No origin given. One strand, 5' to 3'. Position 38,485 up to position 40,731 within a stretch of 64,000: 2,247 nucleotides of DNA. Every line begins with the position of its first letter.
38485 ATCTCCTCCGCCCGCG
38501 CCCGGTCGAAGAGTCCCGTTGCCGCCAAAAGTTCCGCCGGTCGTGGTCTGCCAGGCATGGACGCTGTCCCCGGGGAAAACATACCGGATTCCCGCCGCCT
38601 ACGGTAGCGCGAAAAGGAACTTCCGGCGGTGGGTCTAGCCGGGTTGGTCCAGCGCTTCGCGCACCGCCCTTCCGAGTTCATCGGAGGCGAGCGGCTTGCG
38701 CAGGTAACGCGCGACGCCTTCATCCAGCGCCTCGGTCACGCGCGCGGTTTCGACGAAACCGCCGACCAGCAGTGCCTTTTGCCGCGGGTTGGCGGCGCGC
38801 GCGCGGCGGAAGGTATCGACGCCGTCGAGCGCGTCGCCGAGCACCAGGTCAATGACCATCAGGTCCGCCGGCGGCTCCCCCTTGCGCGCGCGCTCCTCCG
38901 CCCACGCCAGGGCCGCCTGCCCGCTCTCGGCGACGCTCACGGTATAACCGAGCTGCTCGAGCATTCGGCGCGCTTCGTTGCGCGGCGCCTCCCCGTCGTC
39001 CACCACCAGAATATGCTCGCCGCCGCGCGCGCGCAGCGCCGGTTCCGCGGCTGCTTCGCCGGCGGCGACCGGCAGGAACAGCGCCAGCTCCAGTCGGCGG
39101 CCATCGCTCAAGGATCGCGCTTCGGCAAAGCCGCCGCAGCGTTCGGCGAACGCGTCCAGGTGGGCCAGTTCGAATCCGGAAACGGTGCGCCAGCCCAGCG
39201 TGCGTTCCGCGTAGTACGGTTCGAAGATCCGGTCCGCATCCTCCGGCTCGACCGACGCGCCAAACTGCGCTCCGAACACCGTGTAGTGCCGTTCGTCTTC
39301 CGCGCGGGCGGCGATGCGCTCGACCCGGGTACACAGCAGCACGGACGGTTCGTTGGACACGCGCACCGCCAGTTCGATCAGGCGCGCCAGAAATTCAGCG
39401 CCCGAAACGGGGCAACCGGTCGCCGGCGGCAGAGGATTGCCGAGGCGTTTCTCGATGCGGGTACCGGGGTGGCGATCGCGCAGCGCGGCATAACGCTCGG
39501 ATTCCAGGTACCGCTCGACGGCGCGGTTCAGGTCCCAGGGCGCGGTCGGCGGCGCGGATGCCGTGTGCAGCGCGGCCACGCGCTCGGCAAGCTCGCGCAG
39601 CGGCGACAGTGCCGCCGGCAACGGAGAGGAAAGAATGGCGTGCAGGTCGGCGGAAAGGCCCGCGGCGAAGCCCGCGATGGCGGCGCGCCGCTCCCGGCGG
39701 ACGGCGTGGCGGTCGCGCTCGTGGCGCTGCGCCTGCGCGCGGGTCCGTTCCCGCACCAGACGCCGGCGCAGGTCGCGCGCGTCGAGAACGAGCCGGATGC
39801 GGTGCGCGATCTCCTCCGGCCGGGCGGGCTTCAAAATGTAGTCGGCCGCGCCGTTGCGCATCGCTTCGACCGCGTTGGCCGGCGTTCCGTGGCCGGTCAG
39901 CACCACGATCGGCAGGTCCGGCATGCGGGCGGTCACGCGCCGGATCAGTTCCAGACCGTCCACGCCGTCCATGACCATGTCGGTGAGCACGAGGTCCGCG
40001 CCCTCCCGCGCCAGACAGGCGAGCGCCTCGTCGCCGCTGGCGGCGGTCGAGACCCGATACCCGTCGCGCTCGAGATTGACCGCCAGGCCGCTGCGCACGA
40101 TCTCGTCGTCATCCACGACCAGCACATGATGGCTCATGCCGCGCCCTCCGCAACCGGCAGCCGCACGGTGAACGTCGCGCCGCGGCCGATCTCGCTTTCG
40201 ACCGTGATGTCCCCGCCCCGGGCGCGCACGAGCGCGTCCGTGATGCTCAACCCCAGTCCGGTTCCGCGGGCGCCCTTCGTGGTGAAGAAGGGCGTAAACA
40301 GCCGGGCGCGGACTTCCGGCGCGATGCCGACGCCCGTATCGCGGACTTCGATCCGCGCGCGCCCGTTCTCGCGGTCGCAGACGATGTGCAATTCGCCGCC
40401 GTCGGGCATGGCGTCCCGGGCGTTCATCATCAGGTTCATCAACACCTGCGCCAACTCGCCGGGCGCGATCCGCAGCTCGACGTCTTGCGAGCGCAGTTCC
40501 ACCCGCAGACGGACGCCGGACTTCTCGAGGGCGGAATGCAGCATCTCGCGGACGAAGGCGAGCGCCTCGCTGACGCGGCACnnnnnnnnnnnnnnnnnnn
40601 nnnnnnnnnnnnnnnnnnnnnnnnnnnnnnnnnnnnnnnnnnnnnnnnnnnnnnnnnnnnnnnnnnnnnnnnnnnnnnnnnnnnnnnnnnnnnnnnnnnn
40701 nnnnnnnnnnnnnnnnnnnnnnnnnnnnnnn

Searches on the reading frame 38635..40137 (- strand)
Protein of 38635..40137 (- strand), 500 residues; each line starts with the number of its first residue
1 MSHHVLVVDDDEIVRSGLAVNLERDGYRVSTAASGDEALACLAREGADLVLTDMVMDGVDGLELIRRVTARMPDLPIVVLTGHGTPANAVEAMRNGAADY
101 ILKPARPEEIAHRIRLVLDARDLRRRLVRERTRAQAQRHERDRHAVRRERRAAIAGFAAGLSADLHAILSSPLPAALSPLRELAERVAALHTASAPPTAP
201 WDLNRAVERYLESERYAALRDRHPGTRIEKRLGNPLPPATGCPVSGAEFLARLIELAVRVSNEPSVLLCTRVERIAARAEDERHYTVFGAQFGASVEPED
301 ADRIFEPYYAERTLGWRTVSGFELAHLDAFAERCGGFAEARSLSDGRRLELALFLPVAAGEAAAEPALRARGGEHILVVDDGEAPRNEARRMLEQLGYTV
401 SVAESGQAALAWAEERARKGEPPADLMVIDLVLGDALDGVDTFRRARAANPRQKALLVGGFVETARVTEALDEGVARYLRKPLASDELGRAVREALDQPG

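Call 32: search_protein_families(library=ncbifam, proteins=[window:38635-40137:-], max_evalue=0.00001)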
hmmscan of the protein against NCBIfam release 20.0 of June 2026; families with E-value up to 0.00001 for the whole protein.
window:38635-40137:- (500 aa): 100 families (the best 25 are shown)
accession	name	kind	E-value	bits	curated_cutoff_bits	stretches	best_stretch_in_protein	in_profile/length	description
NF010076.0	PRK13557.1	subfamily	2e-39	135.4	631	2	280-499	320-536/540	histidine kinase famiy protein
NF006900.1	PRK09390.1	equivalog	4.5e-38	130.8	255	2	3-163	5-160/203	response regulator FixJ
NF045505.1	RR_RssB_Pseudo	equivalog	3.1e-35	122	700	2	3-136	6-140/394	two-component system response regulator RssB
NF051870.1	NAssimRespRegNtrX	equivalog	4.1e-35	121.6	600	2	3-151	2-152/452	nitrogen assimilation response regulator NtrX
NF053512.1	nitric_RR_NosR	exception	4.9e-34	118.1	400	2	5-137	1-134/422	response regulator c-di-GMP phosphodiesterase, NosR family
NF041733.1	resp_reg_CseB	equivalog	3e-33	115.1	350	2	4-135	2-127/228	two-component system response regulator CseB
NF046020.1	HisKinCckABruc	equivalog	1.1e-32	112.8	1000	2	360-497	736-868/868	cell cycle histidine kinase CckA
TIGR01818.1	ntrC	equivalog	5.9e-32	111.1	558.6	2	5-118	1-111/463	nitrogen regulation protein NR(I)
NF033791.1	ActR_PrrA_rreg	equivalog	1.1e-31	110.1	250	2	4-114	3-113/173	ActR/PrrA/RegA family redox response regulator transcription factor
NF011695.0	PRK15115.1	equivalog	3.4e-31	108.5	763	2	3-114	7-118/445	two-component system response regulator GlrR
NF008469.0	PRK11361.1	equivalog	3.8e-31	108.3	714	2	3-134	5-135/461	acetoacetate metabolism transcriptional regulator AtoC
TIGR02154.1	PhoB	equivalog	4.2e-31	108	296.2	1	1-144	1-144/226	phosphate regulon transcriptional regulator PhoB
NF007005.1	PRK09468.1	equivalog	4.5e-31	108.1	331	2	3-121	4-122/237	osmolarity response regulator transcription factor OmpR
NF045944.1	ResRegRpaBCyano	equivalog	9.6e-31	106.9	330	2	6-121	1-115/229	response regulator transcription factor RpaB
NF040689.1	MtrAB_MtrA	equivalog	1.7e-30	106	300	2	5-148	1-140/219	MtrAB system response regulator MtrA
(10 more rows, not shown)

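Call 33: search_protein_families(library=pfam, proteins=[window:38635-40137:-], max_evalue=10)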
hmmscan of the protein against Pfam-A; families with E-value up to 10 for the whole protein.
window:38635-40137:- (500 aa): 8 families
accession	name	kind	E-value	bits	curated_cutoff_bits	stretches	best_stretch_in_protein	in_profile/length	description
PF00072.30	Response_reg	-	7.9e-49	164.9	30.2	2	5-115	1-111/111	Response regulator receiver domain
PF21695.3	GlnR_1st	-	2.7e-05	24.5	27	1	37-117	32-110/111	Transcription regulator GlnR, N-terminal domain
PF23198.2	PDE8A_N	-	2.7e-05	24.5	29.6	2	6-67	14-76/147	PDE8A-like, N-terminal domain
PF06490.17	FleQ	-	0.0048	17.7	22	1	5-86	2-81/108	Flagellar regulatory protein FleQ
PF05690.20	ThiG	-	0.075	12.8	23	1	58-103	160-204/247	Thiazole biosynthesis protein ThiG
PF00534.26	Glycos_transf_1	-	0.086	12.8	26.4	1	89-129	127-167/172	Glycosyl transferases group 1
PF03709.21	OKR_DC_1_N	-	0.1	13.3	29.3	1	18-114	9-104/111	Orn/Lys/Arg decarboxylase, N-terminal domain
PF14555.12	UBA_4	-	0.13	12.5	21.8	1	201-214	27-40/43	UBA-like domain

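Call 34: find_homologous_proteins(query=window:38635-40137:-)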
Query window:38635-40137:- (500 aa): 3043 proteins with E <= 0.001 among 8000 candidates; the best 120 are listed.
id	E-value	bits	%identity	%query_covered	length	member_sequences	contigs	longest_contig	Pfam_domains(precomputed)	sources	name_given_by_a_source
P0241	0.0e+0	1070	100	100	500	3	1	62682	PF00072.31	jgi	-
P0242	1.0e-246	837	80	100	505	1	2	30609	PF00072.31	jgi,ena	-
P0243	1.2e-218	745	72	100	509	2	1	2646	PF00072.31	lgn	-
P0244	1.3e-205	702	68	100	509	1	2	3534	PF00072.31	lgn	-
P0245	4.7e-199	680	66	99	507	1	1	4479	PF00072.31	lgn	-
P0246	3.5e-157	542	56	99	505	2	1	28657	PF00072.31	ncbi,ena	-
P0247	9.9e-143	495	53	100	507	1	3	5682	PF00072.31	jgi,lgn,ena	jgi:CheY-like chemotaxis protein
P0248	3.9e-139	483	49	100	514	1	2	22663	PF00072.31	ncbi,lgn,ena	-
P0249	4.3e-119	417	51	85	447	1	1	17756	PF00072.31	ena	-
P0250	8.9e-101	356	42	100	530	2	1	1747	PF02518.32,PF00072.31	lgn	-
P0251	4.6e-92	328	40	100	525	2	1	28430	PF00072.31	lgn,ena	-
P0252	9.9e-89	317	41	99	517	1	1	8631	PF00072.31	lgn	-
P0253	1.2e-88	316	38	99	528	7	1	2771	PF02518.32,PF23198.2,PF00072.31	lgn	-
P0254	7.6e-88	314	38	99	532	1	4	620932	PF02518.32,PF23198.2,PF00072.31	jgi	jgi:two-component system cell cycle sensor histidine kinase/response regulator CckA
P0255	6.1e-86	307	37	100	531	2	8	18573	PF02518.32,PF00072.31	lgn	-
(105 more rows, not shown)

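Call 36: find_encoding_contigs(protein=P0254, flank=8000, max_places=2)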
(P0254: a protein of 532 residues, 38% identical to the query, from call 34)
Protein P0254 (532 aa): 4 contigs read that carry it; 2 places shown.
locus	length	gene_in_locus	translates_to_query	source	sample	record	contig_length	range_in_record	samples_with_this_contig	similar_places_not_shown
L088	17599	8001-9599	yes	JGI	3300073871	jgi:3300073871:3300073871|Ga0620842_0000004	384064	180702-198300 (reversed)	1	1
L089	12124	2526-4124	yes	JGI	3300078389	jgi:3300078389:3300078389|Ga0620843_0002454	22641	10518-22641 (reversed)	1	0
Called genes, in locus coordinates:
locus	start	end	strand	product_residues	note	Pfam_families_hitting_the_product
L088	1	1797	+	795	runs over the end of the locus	PF04313:HSDR_N (weak), PF13588:HSDR_N_2 (weak), PF04851:ResIII, PF00270:DEAD, PF18766:SWI2_SNF2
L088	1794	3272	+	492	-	PF12161:HsdM_N (weak), PF02384:N6_Mtase, PF01170:UPF0020, PF07669:Eco57I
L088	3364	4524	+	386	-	PF01420:Methylase_S (faint)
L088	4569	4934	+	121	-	PF06803:DUF1232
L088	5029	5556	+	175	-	PF00072:Response_reg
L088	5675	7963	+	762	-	PF00989:PAS (weak), PF08448:PAS_4, PF00989:PAS, PF08448:PAS_4, PF13426:PAS_9, PF08447:PAS_3, PF00512:HisKA, PF02518:HATPase_c, +2 more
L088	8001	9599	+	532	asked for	PF00072:Response_reg, PF23198:PDE8A_N (faint), PF02518:HATPase_c, PF00072:Response_reg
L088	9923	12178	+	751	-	PF01590:GAF, PF13185:GAF_2, PF08448:PAS_4 (weak), PF12860:PAS_7, PF00512:HisKA (weak), PF02518:HATPase_c, PF00072:Response_reg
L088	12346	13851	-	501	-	PF08543:Phos_pyr_kin, PF00294:PfkB (weak), PF02581:TMP-TENI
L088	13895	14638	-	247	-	PF05690:ThiG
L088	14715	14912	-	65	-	PF02597:ThiS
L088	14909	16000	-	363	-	PF01266:DAO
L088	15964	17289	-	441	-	PF02133:Transp_cyt_pur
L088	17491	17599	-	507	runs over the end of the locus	-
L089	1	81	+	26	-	?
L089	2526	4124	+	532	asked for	PF00072:Response_reg, PF23198:PDE8A_N (faint), PF02518:HATPase_c, PF00072:Response_reg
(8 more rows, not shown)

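Call 37: find_encoding_contigs(protein=P0251, flank=8000, max_places=2)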
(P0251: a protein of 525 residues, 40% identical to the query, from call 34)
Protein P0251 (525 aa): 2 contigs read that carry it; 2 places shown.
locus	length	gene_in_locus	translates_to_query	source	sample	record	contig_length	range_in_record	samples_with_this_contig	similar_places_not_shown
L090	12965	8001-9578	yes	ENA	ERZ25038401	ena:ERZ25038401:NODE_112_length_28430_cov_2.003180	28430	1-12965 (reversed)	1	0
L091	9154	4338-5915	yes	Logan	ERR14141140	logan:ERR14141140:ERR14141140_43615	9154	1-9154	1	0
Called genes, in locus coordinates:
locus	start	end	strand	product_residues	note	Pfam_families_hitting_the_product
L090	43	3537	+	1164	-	PF02811:PHP, PF07733:DNA_pol3_alpha, PF17657:DNA_pol3_finger, PF14579:HHH_6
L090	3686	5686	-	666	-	PF13424:TPR_12 (weak), PF13432:TPR_16 (weak), PF23914:TPR_CcmH_CycH, PF14559:TPR_19 (weak), PF13424:TPR_12 (weak), PF13432:TPR_16 (weak), PF23914:TPR_CcmH_CycH, PF14559:TPR_19, +15 more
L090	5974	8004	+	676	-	PF00989:PAS, PF08448:PAS_4, PF13426:PAS_9 (weak), PF08447:PAS_3, PF08448:PAS_4, PF08447:PAS_3, PF00512:HisKA (weak), PF02518:HATPase_c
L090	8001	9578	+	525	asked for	PF00072:Response_reg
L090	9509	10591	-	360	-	PF08100:Dimerisation, PF00891:Methyltransf_2, PF13489:Methyltransf_23 (weak), PF05175:MTS (weak), PF08241:Methyltransf_11, PF08242:Methyltransf_12, PF13649:Methyltransf_25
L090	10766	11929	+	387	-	PF00144:Beta-lactamase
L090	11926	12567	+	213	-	PF09335:VTT_dom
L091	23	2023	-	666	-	PF13424:TPR_12 (weak), PF13432:TPR_16 (weak), PF23914:TPR_CcmH_CycH, PF14559:TPR_19 (weak), PF13424:TPR_12 (weak), PF13432:TPR_16 (weak), PF23914:TPR_CcmH_CycH, PF14559:TPR_19, +15 more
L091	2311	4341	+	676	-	PF00989:PAS, PF08448:PAS_4, PF13426:PAS_9 (weak), PF08447:PAS_3, PF08448:PAS_4, PF08447:PAS_3, PF00512:HisKA (weak), PF02518:HATPase_c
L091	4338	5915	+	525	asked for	PF00072:Response_reg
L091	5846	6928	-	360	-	PF08100:Dimerisation, PF00891:Methyltransf_2, PF13489:Methyltransf_23 (weak), PF05175:MTS (weak), PF08241:Methyltransf_11, PF08242:Methyltransf_12, PF13649:Methyltransf_25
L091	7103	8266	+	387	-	PF00144:Beta-lactamase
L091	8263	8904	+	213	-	PF09335:VTT_dom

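Call 65: predict_structure(alignment_id=A3)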
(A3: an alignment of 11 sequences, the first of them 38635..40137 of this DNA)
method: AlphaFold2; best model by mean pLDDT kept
length: 500 residues; sequences in the alignment: 11
mean_pLDDT: 84.8   pTM: 0.53
mean pLDDT of the five models: 84.8, 84.5, 83.5, 83.2, 83.1
residues with pLDDT >= 90: 188; 70-90: 272; 50-70: 26; < 50: 14
segments of 3 or more residues with pLDDT < 50: 279-281, 360-367
pLDDT, mean of each block of 10 residues (from residue 1): 88 89 93 92 92 87 91 92 83 92 89 93 84 74 76 81 80 66 81 69 91 94 89 80 85 93 90 63 80 87 86 83 87 87 84 83 46 87 91 88 94 88 93 86 91 91 78 90 83 78
secondary structure, 60 per line:
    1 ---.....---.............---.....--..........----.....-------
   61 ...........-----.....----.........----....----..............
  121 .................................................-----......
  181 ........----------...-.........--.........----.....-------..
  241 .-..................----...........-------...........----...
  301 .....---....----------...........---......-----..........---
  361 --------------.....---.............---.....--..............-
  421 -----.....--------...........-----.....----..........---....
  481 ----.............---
elements in order: E4-8 H12-24 E28-32 H35-44 E49-53 H61-71 E77-81 H86-94 E99-102 H107-169 H175-188 E199-201 H203-211 H214-222 E227-231 E239-241 H243-260 E265-275 E283-293 H298-305 H309-312 H323-333 E337-342 E348-357 E375-379 H383-395 E399-403 H406-419 E426-430 H439-449 E455-459 H464-473 E477-480 H485-497

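Call 67: fold_search(model_id=the predicted structure, library=pdb)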
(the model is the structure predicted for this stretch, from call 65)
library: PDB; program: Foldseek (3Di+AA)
matches with E <= 10: 1824; with E <= 0.001: 751
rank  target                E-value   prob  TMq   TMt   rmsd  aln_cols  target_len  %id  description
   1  8vc9_A                1.5e-17  1.00  0.28  0.36  19.1       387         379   15  Hybrid response regulator LvrB from Leptospira / phosphorylated REC form (released 2024-12-18)
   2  8vc9_B                1.5e-17  1.00  0.27  0.35  19.3       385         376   16  Hybrid response regulator LvrB from Leptospira / phosphorylated REC form (released 2024-12-18)
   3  8vc9_E                6.9e-17  1.00  0.28  0.36  19.1       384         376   16  Hybrid response regulator LvrB from Leptospira / phosphorylated REC form (released 2024-12-18)
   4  8vc9_D                1.3e-16  1.00  0.28  0.36  19.5       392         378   16  Hybrid response regulator LvrB from Leptospira / phosphorylated REC form (released 2024-12-18)
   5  8vc9_F                1.8e-16  1.00  0.28  0.36  19.3       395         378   16  Hybrid response regulator LvrB from Leptospira / phosphorylated REC form (released 2024-12-18)
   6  8vc9_C                4.8e-16  1.00  0.27  0.35  18.9       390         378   16  Hybrid response regulator LvrB from Leptospira / phosphorylated REC form (released 2024-12-18)
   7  6qrj                  1.2e-13  1.00  0.28  0.30  17.2       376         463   20  Crystal structure of ShkA full-length in complex with AMPPNP (released 2020-01-08)
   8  1w25_A                1.5e-12  1.00  0.22  0.24  23.0       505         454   15  Response regulator PleD in complex with c-diGMP (released 2004-11-18)
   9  9g86_B                1.7e-12  1.00  0.22  0.25  23.0       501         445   14  Structure of Response regulator PleD in complex with c-diGMP and pppGpp (released 2025-08-06)
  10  9g86_A                1.8e-12  1.00  0.22  0.24  23.2       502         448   14  Structure of Response regulator PleD in complex with c-diGMP and pppGpp (released 2025-08-06)
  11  2v0n_A                2.5e-12  1.00  0.22  0.24  21.6       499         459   15  ACTIVATED RESPONSE REGULATOR PLED IN COMPLEX WITH C-DIGMP AND GTP- ALPHA-S (released 2007-08-21)
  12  9g85_B                4.0e-12  1.00  0.22  0.25  23.0       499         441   14  Structure of Response regulator PleD in complex with c-diGMP and ppGpp (released 2025-08-06)
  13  9g85_D                4.5e-12  1.00  0.23  0.25  22.8       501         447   14  Structure of Response regulator PleD in complex with c-diGMP and ppGpp (released 2025-08-06)
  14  2wb4_A                5.8e-12  1.00  0.22  0.24  21.4       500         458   15  activated diguanylate cyclase PleD in complex with c-di-GMP (released 2010-04-21)
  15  9g85_A                1.2e-11  1.00  0.22  0.25  22.8       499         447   14  Structure of Response regulator PleD in complex with c-diGMP and ppGpp (released 2025-08-06)
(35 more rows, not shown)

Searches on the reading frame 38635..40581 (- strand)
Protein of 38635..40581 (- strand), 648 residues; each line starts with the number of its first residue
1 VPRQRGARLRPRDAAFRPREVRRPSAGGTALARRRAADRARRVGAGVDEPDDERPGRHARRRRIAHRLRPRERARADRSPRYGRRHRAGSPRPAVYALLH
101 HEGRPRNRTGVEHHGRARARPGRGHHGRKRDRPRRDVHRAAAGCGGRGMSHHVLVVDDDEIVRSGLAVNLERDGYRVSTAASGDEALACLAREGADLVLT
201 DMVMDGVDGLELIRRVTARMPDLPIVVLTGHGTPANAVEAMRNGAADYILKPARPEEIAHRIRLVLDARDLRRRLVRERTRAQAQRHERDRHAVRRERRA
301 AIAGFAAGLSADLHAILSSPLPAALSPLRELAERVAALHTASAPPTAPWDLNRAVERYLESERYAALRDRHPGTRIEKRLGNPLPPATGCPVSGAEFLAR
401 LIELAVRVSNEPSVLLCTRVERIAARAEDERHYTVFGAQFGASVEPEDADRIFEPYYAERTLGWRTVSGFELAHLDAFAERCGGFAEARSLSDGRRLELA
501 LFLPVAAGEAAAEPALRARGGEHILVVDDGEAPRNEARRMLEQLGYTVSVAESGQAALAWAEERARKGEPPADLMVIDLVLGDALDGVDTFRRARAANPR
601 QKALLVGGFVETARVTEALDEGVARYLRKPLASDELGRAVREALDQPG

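Call 4: search_protein_families(library=pfam, proteins=[window:38635-40581:-])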
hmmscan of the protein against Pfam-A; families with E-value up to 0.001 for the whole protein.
window:38635-40581:- (648 aa): 3 families
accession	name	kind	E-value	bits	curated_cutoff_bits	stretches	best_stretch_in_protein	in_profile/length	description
PF00072.30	Response_reg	-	1.9e-48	163.6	30.2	2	153-263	1-111/111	Response regulator receiver domain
PF21695.3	GlnR_1st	-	4.6e-05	23.8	27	1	185-265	32-110/111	Transcription regulator GlnR, N-terminal domain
PF23198.2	PDE8A_N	-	5.3e-05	23.6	29.6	0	154-215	14-76/147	PDE8A-like, N-terminal domain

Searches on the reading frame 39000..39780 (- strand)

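Call 33: search_protein_families(library=pfam, proteins=[window:39000-39780:-], max_evalue=10)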
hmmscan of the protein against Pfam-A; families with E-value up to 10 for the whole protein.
window:39000-39780:- (260 aa): 1 family
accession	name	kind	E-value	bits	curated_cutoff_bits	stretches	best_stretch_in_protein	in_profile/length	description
PF14555.12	UBA_4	-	0.13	12.5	21.8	1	82-95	27-40/43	UBA-like domain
